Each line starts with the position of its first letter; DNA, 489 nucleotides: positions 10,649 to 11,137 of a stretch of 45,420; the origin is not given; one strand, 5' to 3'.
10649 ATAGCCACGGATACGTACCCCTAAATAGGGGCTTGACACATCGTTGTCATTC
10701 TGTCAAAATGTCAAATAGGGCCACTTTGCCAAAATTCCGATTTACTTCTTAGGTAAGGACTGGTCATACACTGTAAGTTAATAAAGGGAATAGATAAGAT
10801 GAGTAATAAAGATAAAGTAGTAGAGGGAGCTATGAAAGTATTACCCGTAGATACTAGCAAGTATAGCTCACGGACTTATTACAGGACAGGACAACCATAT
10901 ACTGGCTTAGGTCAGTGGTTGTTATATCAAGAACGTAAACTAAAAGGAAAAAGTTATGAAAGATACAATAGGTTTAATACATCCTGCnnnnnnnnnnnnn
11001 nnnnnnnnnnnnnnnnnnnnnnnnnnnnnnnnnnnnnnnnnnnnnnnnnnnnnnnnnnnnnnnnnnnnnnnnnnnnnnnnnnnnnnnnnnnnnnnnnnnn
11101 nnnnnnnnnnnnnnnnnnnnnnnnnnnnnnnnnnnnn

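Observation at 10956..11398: Duplicated early two-gene cassette, copy A: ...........GFRPRR protein plus a small membrane protein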

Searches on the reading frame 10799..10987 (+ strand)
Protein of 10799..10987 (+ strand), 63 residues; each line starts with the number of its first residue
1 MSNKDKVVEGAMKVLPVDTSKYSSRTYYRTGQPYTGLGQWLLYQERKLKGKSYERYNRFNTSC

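Call 52: search_protein_families(library=ncbifam, max_evalue=1, proteins=[window:10799-10987:+])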
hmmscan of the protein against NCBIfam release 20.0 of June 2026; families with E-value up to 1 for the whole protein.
window:10799-10987:+ (63 aa): 0 families

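Call 53: search_protein_families(library=padloc, max_evalue=1, proteins=[window:10799-10987:+])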
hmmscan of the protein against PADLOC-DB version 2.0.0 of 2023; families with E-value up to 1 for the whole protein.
window:10799-10987:+ (63 aa): 0 families
